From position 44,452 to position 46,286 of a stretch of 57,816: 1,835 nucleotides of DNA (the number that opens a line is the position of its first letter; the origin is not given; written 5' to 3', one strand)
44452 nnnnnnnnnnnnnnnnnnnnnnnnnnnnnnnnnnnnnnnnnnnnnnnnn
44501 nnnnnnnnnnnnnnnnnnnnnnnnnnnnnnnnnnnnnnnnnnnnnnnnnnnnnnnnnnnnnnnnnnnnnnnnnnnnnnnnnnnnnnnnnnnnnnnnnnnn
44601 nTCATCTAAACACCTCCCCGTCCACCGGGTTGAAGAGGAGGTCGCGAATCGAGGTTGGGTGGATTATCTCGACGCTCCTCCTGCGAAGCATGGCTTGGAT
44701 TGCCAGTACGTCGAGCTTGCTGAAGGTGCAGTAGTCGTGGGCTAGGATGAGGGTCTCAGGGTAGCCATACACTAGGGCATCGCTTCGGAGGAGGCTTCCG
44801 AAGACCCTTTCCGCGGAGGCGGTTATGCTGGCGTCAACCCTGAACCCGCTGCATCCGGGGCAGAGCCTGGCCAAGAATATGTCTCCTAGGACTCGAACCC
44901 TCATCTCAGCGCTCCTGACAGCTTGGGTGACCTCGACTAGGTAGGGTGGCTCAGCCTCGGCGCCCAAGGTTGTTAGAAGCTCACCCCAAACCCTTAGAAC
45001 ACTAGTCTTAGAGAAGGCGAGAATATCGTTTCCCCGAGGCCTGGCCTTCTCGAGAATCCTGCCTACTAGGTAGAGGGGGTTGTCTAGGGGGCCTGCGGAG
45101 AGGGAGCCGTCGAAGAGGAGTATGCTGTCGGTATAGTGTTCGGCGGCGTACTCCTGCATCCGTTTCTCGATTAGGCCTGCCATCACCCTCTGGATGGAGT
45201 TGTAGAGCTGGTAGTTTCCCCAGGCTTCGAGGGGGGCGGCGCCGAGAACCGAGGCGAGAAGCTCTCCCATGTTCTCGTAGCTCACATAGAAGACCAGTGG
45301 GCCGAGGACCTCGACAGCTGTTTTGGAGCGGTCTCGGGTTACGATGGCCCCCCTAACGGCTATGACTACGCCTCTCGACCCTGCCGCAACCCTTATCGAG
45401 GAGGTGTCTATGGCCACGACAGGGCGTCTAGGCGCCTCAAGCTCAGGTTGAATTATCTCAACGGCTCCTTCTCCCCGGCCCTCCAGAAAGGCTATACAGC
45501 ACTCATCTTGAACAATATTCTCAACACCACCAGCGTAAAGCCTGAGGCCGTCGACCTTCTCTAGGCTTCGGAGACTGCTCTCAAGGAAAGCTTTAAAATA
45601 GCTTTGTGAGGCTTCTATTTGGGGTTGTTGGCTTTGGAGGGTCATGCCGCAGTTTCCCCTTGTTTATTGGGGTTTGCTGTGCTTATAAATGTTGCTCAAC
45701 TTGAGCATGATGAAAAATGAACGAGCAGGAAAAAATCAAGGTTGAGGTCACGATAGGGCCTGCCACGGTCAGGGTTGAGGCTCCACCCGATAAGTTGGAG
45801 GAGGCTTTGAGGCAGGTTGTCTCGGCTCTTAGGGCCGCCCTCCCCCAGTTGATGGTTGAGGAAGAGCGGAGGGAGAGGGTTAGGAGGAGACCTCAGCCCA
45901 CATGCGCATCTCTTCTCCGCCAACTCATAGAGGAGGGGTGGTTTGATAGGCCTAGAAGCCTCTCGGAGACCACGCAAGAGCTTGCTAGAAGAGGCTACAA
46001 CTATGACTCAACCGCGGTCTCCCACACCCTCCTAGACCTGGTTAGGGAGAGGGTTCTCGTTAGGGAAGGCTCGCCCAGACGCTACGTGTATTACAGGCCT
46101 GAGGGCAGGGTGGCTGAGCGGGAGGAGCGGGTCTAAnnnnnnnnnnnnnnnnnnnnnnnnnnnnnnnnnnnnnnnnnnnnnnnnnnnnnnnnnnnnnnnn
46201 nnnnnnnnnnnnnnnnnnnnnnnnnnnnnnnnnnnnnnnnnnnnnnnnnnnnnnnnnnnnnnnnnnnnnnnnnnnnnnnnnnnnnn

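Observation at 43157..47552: NurA-like nuclease + divergent HerA-type ATPase embedded with four paralogous small winged-helix genes: candidate undescribed DNA-processing or defence module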

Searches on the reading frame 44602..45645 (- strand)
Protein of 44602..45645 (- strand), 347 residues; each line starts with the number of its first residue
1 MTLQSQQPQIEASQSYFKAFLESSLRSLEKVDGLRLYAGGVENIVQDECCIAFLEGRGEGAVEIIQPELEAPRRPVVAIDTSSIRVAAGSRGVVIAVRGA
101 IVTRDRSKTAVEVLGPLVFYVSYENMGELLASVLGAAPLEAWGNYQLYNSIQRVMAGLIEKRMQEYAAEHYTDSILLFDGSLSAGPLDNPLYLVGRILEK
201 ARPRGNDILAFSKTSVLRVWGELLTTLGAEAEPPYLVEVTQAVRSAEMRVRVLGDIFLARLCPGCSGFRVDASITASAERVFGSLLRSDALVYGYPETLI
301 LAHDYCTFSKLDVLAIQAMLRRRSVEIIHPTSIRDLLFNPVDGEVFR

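Call 3: search_protein_families(library=pfam, proteins=[window:44602-45645:-], max_evalue=1)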
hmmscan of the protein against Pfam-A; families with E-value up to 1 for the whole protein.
window:44602-45645:- (347 aa): 1 family
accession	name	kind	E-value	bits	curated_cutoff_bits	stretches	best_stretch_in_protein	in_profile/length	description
PF09376.16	NurA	-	3.2e-05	24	21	1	76-226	3-164/254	NurA domain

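Call 4: search_protein_families(library=ncbifam, proteins=[window:44602-45645:-], max_evalue=1)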
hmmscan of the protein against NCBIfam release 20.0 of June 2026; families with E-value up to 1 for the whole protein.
window:44602-45645:- (347 aa): 0 families

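Call 5: search_protein_families(library=padloc, proteins=[window:44602-45645:-], max_evalue=1)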
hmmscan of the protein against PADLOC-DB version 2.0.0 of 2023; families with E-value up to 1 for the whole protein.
window:44602-45645:- (347 aa): 0 families

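Call 17: search_solved_structures(query=window:44602-45645:-, max_evalue=1)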
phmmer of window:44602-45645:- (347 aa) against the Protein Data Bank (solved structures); distinct sequences matched with E-value up to 1: 1.
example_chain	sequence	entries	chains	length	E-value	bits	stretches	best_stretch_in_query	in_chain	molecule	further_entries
6rbd_y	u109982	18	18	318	0.1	14.9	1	164-256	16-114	Dimethyladenosine transferase | rRNA adenine N(6)-methyltransferase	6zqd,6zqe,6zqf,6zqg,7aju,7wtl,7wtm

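Call 79: search_protein_families(library=pfam, alignment_id=A5, max_evalue=0.01)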
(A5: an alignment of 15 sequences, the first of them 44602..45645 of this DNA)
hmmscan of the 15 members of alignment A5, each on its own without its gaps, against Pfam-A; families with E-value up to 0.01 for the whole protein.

A. member 1, window:44602-45645:- (347 aa): 1 family
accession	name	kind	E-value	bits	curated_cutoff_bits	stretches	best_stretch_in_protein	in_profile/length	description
PF09376.16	NurA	-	3.2e-05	24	21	1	76-226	3-164/254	NurA domain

B. families by the number of members that match (of 15 scanned): 1 family
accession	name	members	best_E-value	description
PF09376.16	NurA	13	9.6e-08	NurA domain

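Call 80: search_solved_structures(query=A5, max_evalue=1, show_alignments=1)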
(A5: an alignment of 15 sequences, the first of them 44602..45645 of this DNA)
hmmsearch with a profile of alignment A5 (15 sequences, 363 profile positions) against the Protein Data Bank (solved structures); distinct sequences matched with E-value up to 1: 1.
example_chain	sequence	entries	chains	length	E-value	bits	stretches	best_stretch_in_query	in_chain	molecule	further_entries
2ygk_A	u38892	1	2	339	0.0016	20.8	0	270-338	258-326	NURA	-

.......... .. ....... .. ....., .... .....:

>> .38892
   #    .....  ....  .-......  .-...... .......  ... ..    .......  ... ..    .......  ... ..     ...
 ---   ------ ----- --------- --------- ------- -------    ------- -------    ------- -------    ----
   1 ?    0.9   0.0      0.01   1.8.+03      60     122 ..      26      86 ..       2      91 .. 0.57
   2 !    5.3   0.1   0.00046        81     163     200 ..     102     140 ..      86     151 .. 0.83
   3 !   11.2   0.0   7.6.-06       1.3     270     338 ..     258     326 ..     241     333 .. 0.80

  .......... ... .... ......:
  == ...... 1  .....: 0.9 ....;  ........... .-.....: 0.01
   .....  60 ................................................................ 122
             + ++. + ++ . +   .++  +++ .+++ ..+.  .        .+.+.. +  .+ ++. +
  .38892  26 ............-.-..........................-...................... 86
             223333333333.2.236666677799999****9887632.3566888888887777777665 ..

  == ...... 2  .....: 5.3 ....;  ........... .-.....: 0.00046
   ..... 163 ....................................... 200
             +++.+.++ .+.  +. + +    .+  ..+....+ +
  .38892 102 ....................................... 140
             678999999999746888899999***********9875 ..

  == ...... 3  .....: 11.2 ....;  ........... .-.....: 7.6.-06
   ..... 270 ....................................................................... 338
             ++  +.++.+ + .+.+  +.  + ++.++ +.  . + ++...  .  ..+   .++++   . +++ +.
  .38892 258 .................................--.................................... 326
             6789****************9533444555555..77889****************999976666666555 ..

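Call 82: search_protein_families(library=phrogs, proteins=[window:44602-45645:-], max_evalue=0.001)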
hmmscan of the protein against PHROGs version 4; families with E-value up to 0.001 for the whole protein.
window:44602-45645:- (347 aa): 0 families

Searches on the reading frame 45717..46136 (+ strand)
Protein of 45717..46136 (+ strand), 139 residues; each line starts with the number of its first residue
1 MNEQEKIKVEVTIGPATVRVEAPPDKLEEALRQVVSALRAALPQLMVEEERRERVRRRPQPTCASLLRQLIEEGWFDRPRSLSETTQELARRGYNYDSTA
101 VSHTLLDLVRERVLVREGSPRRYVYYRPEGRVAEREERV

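Call 3: search_protein_families(library=pfam, proteins=[window:45717-46136:+], max_evalue=1)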
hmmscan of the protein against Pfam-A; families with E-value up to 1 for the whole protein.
window:45717-46136:+ (139 aa): 2 families
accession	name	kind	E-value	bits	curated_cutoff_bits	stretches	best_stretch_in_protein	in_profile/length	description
PF13463.12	HTH_27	-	0.00016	22.3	22.2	1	92-127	26-63/68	Winged helix DNA-binding domain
PF01842.31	ACT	-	0.098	12.9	27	1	77-95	9-27/66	ACT domain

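Call 4: search_protein_families(library=ncbifam, proteins=[window:45717-46136:+], max_evalue=1)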
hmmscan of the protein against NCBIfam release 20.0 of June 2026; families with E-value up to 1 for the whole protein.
window:45717-46136:+ (139 aa): 1 family
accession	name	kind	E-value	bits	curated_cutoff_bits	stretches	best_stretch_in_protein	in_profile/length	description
NF045910.1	Sul7s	equivalog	0.1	12.6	100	0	95-126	28-56/56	winged-helix single-stranded DNA-binding protein Sul7s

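Call 5: search_protein_families(library=padloc, proteins=[window:45717-46136:+], max_evalue=1)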
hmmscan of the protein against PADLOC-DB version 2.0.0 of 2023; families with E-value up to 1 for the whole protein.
window:45717-46136:+ (139 aa): 3 families
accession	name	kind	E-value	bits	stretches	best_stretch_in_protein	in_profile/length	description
PDLC01590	Cmr5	-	0.0085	14.5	1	37-92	46-101/130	CAS-III-B; effector_SS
PDLC02925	HTH_IX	-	0.038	11.7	1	11-118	101-205/240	-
PDLC00390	SduA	-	0.048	10.8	1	5-88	93-176/339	DUF4263 domain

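Call 15: find_homologous_proteins(query=window:45717-46136:+, max_evalue=0.001)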
Query window:45717-46136:+ (139 aa): 76 proteins with E <= 0.001 among 212 candidates.
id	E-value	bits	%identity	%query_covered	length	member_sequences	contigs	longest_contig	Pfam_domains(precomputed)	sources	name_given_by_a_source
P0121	2.5e-75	269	92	100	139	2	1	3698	-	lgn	-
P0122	1.3e-65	237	85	92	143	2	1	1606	-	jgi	-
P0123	6.1e-57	209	73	93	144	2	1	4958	-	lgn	-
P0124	1.2e-56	208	77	91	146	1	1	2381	-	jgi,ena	-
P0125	2.4e-56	207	72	99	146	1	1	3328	-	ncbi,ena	-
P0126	3.4e-56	207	74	99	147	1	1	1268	-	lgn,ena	-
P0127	1.1e-55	205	73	94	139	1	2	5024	-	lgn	-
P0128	1.2e-55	205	73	91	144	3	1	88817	-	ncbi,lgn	ncbi:MAG: hypothetical protein QW718_00305 [Nitrososphaerota archaeon]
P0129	1.4e-55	205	71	96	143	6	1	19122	-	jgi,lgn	jgi:acetolactate synthase small subunit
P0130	1.9e-55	204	71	93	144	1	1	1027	-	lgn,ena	-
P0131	8.8e-55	202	69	94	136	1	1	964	-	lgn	-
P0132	1.0e-54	202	73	91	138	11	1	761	-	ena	-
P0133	3.7e-54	200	72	91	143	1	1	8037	-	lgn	-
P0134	6.9e-54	199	72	91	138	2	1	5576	-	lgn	-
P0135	9.0e-54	199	70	91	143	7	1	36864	-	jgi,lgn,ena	jgi:hypothetical protein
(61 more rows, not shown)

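Call 32: predict_structure(alignment_id=A3)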
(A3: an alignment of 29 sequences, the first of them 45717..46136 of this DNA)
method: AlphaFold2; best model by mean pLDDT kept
length: 139 residues; sequences in the alignment: 29
mean_pLDDT: 75.5   pTM: 0.50
mean pLDDT of the five models: 75.5, 74.5, 74.1, 71.0, 69.6
residues with pLDDT >= 90: 50; 70-90: 33; 50-70: 41; < 50: 15
segments of 3 or more residues with pLDDT < 50: 46-57
pLDDT, mean of each block of 10 residues (from residue 1): 57 67 69 72 52 49 90 92 94 90 95 90 86 52
secondary structure, 60 per line:
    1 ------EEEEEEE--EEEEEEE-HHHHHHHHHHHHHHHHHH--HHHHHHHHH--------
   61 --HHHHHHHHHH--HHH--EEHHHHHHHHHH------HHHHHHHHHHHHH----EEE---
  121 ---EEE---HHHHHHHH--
elements in order: E7-13 E16-22 H24-41 H44-52 H63-72 H82-91 H98-110 E115-117 E124-126 H130-137

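Call 36: fold_search(model_id=the predicted structure, library=pdb)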
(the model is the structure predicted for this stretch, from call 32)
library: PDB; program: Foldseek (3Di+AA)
matches with E <= 10: 935; with E <= 0.001: 0
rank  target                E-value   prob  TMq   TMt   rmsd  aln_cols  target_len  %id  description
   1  2mh2_MODEL_1_A        1.3e-02  1.00  0.39  0.78   2.2        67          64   21  Structural insights into the DNA recognition and protein interaction domains reveal fundamental homologous DNA (released 2014-04-16)
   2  5zi8_A                2.0e-02  1.00  0.41  0.53  10.4       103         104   29  Crystal structure of the PadR-family transcriptional regulator Rv3488 of Mycobacterium tuberculosis H37Rv in complex w (released 2018-10-17)
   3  4ejo_A                3.3e-02  0.99  0.37  0.45  12.2       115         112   20  Crystal structure of padr family transcriptional regulator from Eggerthella lenta DSM 2243 (released 2012-04-25)
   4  7wh4_A                3.7e-02  1.00  0.41  0.55   9.8       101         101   29  Crystal structure of the PadR-family transcriptional regulator Rv3488 of Mycobacterium tuberculosis H37Rv in complex w (released 2022-02-09)
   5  5zi8_B                4.5e-02  1.00  0.41  0.54  10.4       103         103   29  Crystal structure of the PadR-family transcriptional regulator Rv3488 of Mycobacterium tuberculosis H37Rv in complex w (released 2018-10-17)
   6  6pcp_C                4.8e-02  0.93  0.35  0.35  14.6       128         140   17  Mechanism for regulation of DNA binding of Bordetella bronchiseptica BpsR by 6-hydroxynicotinic acid (released 2019-11-06)
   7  2rdp                  5.1e-02  0.92  0.33  0.33  14.5       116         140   16  The structure of a MarR family protein from Bacillus stearothermophilus (released 2007-11-13)
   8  3e6m_A                5.8e-02  0.84  0.31  0.30  14.7       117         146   19  The crystal structure of a MarR family transcriptional regulator from Silicibacter pomeroyi DSS. (released 2008-09-02)
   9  4zzl_A                6.1e-02  0.69  0.31  0.30  15.8       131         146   15  MexR R21W derepressor mutant causing multidrug resistance in P. aeruginosa by mexAB-oprM efflux pump expression (released 2016-07-27)
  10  2co5_A                6.5e-02  0.99  0.34  0.50   6.1        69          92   20  F93 FROM STIV, a winged-helix DNA-binding protein (released 2006-05-31)
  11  9d22_G                6.5e-02  0.97  0.35  0.48   8.2        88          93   27  FoxP3 multimers bridge three T4G repeat DNAs (released 2025-10-29)
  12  5khr_N                6.5e-02  0.89  0.37  0.10  13.7       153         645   16  Model of human Anaphase-promoting complex/Cyclosome complex (APC15 deletion mutant) in complex with the E2 UBE2C/UBCH1 (released 2016-08-24)
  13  5nbc_A                6.9e-02  1.00  0.42  0.45   2.6        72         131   19  Structure of Prokaryotic Transcription Factors (released 2018-05-16)
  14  5nbc_B                6.9e-02  1.00  0.42  0.45   2.6        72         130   19  Structure of Prokaryotic Transcription Factors (released 2018-05-16)
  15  5nhk_B                6.9e-02  1.00  0.42  0.44   2.6        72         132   19  Structure of Ferric uptake regulator from francisella tularensis with Iron (released 2018-05-16)
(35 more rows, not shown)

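Call 42: search_solved_structures(query=A3, max_evalue=1)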
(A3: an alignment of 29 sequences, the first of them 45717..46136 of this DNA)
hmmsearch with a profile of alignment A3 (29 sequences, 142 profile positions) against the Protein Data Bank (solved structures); distinct sequences matched with E-value up to 1: 8.
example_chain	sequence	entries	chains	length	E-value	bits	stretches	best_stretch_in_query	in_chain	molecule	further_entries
1up4_A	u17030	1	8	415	0.13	15.4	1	66-109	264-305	6-PHOSPHO-BETA-GLUCOSIDASE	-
1up6_A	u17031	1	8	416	0.13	15.4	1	66-109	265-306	6-PHOSPHO-BETA-GLUCOSIDASE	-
1up7_A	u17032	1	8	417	0.13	15.4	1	66-109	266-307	6-PHOSPHO-BETA-GLUCOSIDASE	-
7fse_A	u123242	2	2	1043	0.33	14.1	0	50-98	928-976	Reverse gyrase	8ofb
4ddt_A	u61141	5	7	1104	0.39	13.8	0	50-98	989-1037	Reverse gyrase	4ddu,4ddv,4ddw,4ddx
7fsf_A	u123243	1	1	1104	0.4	13.8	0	50-98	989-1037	Reverse gyrase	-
7bqq_A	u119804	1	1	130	0.75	12.9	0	23-92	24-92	Gogy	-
3dfg_A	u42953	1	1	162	0.98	12.5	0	48-95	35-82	Regulatory protein recX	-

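Call 82: search_protein_families(library=phrogs, proteins=[window:45717-46136:+], max_evalue=0.001)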
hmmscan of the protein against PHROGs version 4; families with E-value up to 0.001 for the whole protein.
window:45717-46136:+ (139 aa): 0 families

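Call 104: find_related_loci(query=A3, collection=metagenome_contigs, flank=5000)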
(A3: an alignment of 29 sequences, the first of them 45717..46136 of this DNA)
Query A3 (139 aa) in metagenome_contigs; peptide patterns used: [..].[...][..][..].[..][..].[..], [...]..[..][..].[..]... (x = any residue, [..] = any of these).
261 stretches matched a pattern; 140 encode a relative of the query (tblastn E <= 1e-3); the best 80 are kept; 80 distinct loci.
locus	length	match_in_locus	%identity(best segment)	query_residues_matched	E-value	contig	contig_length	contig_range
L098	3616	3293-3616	100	1-108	1e-67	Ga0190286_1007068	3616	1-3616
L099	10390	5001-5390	73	1-129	3e-63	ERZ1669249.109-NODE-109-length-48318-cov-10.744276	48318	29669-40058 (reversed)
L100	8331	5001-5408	71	1-133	5e-62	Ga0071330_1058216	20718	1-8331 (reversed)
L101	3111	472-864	73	1-127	1e-61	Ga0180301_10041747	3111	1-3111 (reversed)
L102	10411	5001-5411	70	1-136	2e-61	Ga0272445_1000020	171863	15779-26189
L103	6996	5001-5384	73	1-127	4e-61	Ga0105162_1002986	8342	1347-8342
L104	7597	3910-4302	73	1-127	1e-60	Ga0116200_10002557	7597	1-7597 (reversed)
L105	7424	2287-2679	73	1-127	1e-60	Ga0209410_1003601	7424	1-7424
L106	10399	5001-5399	68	1-132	2e-60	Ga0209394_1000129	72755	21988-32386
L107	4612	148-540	73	1-127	1e-59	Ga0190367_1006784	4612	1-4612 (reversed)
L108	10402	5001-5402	68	1-133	7e-60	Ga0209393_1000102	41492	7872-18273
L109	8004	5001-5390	68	1-129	9e-60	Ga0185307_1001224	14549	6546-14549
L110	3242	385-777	73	1-127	6e-60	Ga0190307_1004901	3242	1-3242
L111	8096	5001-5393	71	1-127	2e-59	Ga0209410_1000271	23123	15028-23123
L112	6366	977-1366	72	1-127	2e-58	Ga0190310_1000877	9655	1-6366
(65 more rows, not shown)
